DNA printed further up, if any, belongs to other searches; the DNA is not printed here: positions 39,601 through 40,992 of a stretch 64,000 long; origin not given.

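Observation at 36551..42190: Cluster of uncharacterised enzyme folds (bicupin, two tandem-SnoaL/NTF2 proteins, short MetE-like, HisD-family dehydrogenase) suggests an undescribed catabolic pathway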

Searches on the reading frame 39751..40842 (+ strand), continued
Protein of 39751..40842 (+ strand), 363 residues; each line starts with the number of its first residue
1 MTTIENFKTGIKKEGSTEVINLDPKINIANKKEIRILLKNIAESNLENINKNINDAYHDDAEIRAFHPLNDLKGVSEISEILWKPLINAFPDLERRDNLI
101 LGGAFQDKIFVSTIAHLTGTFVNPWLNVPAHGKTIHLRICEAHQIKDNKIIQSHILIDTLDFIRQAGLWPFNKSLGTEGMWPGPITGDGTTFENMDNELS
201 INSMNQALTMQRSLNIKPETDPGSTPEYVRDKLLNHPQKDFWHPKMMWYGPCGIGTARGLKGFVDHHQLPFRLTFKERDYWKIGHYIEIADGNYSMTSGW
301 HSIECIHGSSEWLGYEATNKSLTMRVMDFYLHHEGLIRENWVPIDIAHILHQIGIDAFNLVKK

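Call 72: search_dna_similar(query=L060:10001-11032:+, collection=plasmids, mode=protein, max_evalue=1e-20, max_rows=40)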
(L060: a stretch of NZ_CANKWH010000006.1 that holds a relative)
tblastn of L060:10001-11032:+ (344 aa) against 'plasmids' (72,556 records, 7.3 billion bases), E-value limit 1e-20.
Records with a match: 24; places in all: 45; records where one place covers at least 80% of the query: 24.
Best place of each record, by identity: 60-80% 2; <60% 22.
By first word of the organism name: Phaeobacter 6; Vibrio 6; Ruegeria 4; Ensifer 1; Rhizobium 1; Halobellus 1; Marinovum 1; Tritonibacter 1; Paracoccus 1; Octadecabacter 1; and 1 more.
By predicted mobility (MOB-suite, as given by PLSDB): non-mobilizable 22; conjugative 1; mobilizable 1.
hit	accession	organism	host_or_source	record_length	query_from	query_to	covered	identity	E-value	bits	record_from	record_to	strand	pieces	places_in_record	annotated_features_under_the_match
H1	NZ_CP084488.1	Ensifer adhaerens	cellculture,soil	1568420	30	343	91%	66.9%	1e-128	412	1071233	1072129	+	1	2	none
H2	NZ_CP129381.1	Rhizobium sp. SSA_523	single cell,Sea water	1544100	34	343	90%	65.9%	5e-123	396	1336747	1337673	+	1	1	none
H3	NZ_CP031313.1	Halobellus limi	Cell culture,Taibei marine solar ...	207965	30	344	92%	45.1%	5e-73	252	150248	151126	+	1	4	ester cyclase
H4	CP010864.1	Marinovum algicola DG 898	-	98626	31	343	91%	43.3%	6e-63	223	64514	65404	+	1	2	putative ester cyclase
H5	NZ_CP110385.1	Tritonibacter mobilis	-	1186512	31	343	91%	42.9%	7e-63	223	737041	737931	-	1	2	record has no annotation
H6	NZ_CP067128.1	Paracoccus alcaliphilus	whole organism,soil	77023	31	344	91%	41.6%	5e-60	215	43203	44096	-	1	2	ester cyclase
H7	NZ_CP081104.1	Ruegeria conchae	-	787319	31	344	91%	41.0%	2e-60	216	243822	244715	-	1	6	ester cyclase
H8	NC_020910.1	Octadecabacter arcticus 238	150 km offshore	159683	31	344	91%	41.0%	2e-56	204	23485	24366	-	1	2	ester cyclase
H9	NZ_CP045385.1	Ruegeria sp. THAF33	pure culture,Surface of a polyethylene ...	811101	31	344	91%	40.2%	6e-58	209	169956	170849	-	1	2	ester cyclase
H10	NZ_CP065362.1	Ruegeria sp. SCSIO 43209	Galaxea fascicularis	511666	31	344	91%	39.7%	2e-57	207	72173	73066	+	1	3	ester cyclase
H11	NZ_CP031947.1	Ruegeria sp. AD91A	-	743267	31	344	91%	39.6%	2e-56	204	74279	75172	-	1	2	ester cyclase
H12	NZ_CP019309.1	Phaeobacter inhibens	Single cell,seawater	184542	48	344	86%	40.1%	2e-53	196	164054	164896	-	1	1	none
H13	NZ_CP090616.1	Vibrio pelagius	single cell,surface seawater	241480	31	344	91%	37.3%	5e-50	186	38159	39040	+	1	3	ester cyclase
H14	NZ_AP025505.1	Vibrio pelagius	-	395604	31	344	91%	36.6%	6e-51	189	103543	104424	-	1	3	ester cyclase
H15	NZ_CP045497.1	Mesorhizobium sp. INR15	pure culture,nutrient broth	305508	31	342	91%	34.5%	1e-43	167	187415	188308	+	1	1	nuclear transport factor 2 family protein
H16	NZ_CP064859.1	Vibrio europaeus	shellfish hatchery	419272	31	341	90%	33.8%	2e-45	173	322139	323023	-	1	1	nuclear transport factor 2 family protein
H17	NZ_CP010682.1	Phaeobacter piscinae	cell culture,rotifer aquaculture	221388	30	342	91%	33.2%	4e-41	160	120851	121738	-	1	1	nuclear transport factor 2 family protein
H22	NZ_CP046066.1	Vibrio sp. THAF191d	pure culture,Surface of a polyethylene ...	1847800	31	343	91%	32.6%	3e-43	167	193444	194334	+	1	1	none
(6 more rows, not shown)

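Call 73: get_annotated_region(hit=H1, flank=14000)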
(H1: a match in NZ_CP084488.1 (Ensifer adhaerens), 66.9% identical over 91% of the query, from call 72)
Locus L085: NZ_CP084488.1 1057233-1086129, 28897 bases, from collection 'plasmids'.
description: Ensifer adhaerens strain E-60 plasmid p-2, complete sequence
organism: Ensifer adhaerens (NCBI taxid 106592)
taxonomy: Bacteria; Pseudomonadota; Alphaproteobacteria; Hyphomicrobiales; Rhizobiaceae; Ensifer; Ensifer adhaerens
host: -; source: cellculture,soil; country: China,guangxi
typing (MOB-suite, as given by PLSDB): conjugative; relaxase MOBQ; mating-pair formation MPF_T
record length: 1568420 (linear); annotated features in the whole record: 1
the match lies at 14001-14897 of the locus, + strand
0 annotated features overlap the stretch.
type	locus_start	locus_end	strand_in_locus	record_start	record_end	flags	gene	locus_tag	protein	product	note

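Call 74: get_annotated_region(hit=H7, flank=12000)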
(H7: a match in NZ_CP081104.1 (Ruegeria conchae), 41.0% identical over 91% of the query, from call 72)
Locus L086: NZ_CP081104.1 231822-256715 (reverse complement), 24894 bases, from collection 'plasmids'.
description: Ruegeria conchae strain M340 plasmid unnamed1, complete sequence
organism: Ruegeria conchae (NCBI taxid 981384)
taxonomy: Bacteria; Pseudomonadota; Alphaproteobacteria; Rhodobacterales; Roseobacteraceae; Ruegeria; Ruegeria conchae
host: -; source: -; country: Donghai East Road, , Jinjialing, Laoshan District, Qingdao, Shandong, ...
typing (MOB-suite, as given by PLSDB): non-mobilizable
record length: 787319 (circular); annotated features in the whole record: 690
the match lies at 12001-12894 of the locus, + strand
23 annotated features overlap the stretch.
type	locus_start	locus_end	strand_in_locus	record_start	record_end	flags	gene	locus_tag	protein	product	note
CDS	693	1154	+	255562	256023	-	-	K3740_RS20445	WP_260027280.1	MOSC domain-containing protein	-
CDS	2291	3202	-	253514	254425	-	-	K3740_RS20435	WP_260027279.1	amidohydrolase family protein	-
CDS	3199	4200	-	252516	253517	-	-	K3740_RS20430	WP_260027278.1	ester cyclase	GO:0030638 - polyketide metabolic process [Evidence IEA]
CDS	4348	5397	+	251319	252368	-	-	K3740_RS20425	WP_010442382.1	ABC transporter ATP-binding protein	-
CDS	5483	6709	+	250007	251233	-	-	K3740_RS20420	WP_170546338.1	extracellular solute-binding protein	-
CDS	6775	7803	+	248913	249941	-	-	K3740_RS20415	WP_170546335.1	sugar ABC transporter permease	-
CDS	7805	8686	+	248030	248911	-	-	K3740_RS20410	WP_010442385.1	carbohydrate ABC transporter permease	GO:0008643 - carbohydrate transport [Evidence IEA]; GO:0055085 - transmembrane transport [Evidence IEA]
CDS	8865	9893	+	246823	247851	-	-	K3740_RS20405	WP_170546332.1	ester cyclase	GO:0030638 - polyketide metabolic process [Evidence IEA]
CDS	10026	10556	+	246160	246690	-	-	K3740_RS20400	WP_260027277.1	ester cyclase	GO:0030638 - polyketide metabolic process [Evidence IEA]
CDS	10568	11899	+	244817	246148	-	hisD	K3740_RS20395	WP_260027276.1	histidinol dehydrogenase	GO:0000105 - histidine biosynthetic process [Evidence IEA]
CDS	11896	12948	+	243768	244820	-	-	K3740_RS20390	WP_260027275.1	ester cyclase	GO:0030638 - polyketide metabolic process [Evidence IEA]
CDS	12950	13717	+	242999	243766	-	-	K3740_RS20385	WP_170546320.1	SDR family oxidoreductase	-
CDS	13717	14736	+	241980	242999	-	-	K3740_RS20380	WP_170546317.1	LacI family DNA-binding transcriptional regulator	-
CDS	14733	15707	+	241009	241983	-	-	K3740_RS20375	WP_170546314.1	ester cyclase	GO:0030638 - polyketide metabolic process [Evidence IEA]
CDS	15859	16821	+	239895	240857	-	-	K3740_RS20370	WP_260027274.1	cupin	-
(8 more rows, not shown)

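Call 75: get_annotated_region(hit=H13, flank=12000)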
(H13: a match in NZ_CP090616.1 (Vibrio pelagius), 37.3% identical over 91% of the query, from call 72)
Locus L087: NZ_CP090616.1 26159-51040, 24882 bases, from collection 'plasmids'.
description: Vibrio pelagius strain WXL662 plasmid p_1, complete sequence
organism: Vibrio pelagius (NCBI taxid 28169)
taxonomy: Bacteria; Pseudomonadota; Gammaproteobacteria; Vibrionales; Vibrionaceae; Vibrio; Vibrio pelagius
host: -; source: single cell,surface seawater; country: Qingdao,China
typing (MOB-suite, as given by PLSDB): non-mobilizable
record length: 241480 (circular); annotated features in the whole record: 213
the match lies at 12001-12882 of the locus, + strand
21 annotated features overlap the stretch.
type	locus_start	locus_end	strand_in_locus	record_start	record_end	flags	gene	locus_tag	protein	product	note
CDS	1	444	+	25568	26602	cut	-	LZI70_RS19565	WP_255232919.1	iron chelate uptake ABC transporter family permease subunit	-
CDS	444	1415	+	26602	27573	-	-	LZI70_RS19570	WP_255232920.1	iron chelate uptake ABC transporter family permease subunit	-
CDS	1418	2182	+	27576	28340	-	fecE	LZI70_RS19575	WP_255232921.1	Fe(3+) dicitrate ABC transporter ATP-binding protein FecE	-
CDS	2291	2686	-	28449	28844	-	-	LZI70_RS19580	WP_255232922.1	DUF2391 family protein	-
CDS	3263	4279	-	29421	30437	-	-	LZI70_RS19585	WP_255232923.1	ester cyclase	-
CDS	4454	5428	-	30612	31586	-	-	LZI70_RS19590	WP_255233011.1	ester cyclase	GO:0030638 - polyketide metabolic process [Evidence IEA]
CDS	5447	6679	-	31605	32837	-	-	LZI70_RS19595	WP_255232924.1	carbohydrate ABC transporter permease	GO:0008643 - carbohydrate transport [Evidence IEA]; GO:0055085 - transmembrane transport [Evidence IEA]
CDS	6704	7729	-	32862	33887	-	-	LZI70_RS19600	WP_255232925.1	sugar ABC transporter permease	-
CDS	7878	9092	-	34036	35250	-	-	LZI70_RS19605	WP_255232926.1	extracellular solute-binding protein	-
CDS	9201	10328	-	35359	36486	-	-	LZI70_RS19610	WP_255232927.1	ABC transporter ATP-binding protein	-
CDS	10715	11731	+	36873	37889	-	-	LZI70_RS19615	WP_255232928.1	ester cyclase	GO:0030638 - polyketide metabolic process [Evidence IEA]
CDS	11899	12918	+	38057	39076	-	-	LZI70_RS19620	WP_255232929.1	ester cyclase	GO:0030638 - polyketide metabolic process [Evidence IEA]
CDS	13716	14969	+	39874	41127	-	-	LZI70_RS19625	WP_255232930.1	sarcosine oxidase subunit beta family protein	GO:0046653 - tetrahydrofolate metabolic process [Evidence IEA]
CDS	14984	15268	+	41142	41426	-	-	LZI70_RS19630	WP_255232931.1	sarcosine oxidase subunit delta family protein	-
CDS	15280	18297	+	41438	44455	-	-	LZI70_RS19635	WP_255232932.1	sarcosine oxidase subunit alpha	-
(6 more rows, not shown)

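Call 80: get_annotated_region(hit=H3, flank=14000)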
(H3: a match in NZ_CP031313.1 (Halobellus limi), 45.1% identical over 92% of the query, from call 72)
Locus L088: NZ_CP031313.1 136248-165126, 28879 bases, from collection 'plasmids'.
description: Halobellus limi strain CGMCC 1.10331 plasmid unnamed2, complete sequence
organism: Halobellus limi (NCBI taxid 699433)
taxonomy: Archaea; Euryarchaeota; Halobacteria; Halobacteriales; Haloferacaceae; Halobellus; Halobellus limi
host: -; source: Cell culture,Taibei marine solar saltern near Lianyungang city; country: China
typing (MOB-suite, as given by PLSDB): non-mobilizable
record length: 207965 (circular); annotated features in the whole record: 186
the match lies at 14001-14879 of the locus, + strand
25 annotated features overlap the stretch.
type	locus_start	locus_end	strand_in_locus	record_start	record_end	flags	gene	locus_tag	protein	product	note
CDS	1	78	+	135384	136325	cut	-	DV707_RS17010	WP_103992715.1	VOC family protein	-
CDS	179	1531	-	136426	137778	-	-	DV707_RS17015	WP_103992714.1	aminomethyltransferase family protein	-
CDS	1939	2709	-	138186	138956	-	-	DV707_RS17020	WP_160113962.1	IclR family transcriptional regulator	GO:0006355 - regulation of DNA-templated transcription [Evidence IEA]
CDS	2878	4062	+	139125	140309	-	-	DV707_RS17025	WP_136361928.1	extracellular solute-binding protein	-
CDS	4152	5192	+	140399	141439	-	-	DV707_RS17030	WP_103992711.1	ABC transporter ATP-binding protein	-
CDS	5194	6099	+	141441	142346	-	-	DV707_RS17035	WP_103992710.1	ABC transporter permease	GO:0055085 - transmembrane transport [Evidence IEA]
CDS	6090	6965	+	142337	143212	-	-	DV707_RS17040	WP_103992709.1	ABC transporter permease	GO:0055085 - transmembrane transport [Evidence IEA]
CDS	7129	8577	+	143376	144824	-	aldA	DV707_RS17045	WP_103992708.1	aldehyde dehydrogenase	-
CDS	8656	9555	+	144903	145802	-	-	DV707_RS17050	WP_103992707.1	NAD(P)-dependent oxidoreductase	-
CDS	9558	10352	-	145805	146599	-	-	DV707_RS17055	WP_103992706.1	MBL fold metallo-hydrolase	-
CDS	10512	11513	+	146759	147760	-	-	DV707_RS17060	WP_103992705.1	ester cyclase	GO:0030638 - polyketide metabolic process [Evidence IEA]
CDS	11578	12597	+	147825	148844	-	-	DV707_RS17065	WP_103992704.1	ester cyclase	GO:0030638 - polyketide metabolic process [Evidence IEA]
CDS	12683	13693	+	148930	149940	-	-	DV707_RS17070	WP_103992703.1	ester cyclase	GO:0030638 - polyketide metabolic process [Evidence IEA]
CDS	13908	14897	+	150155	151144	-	-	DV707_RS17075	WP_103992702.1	ester cyclase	GO:0030638 - polyketide metabolic process [Evidence IEA]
CDS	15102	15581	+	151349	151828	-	-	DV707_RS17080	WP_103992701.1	ester cyclase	GO:0030638 - polyketide metabolic process [Evidence IEA]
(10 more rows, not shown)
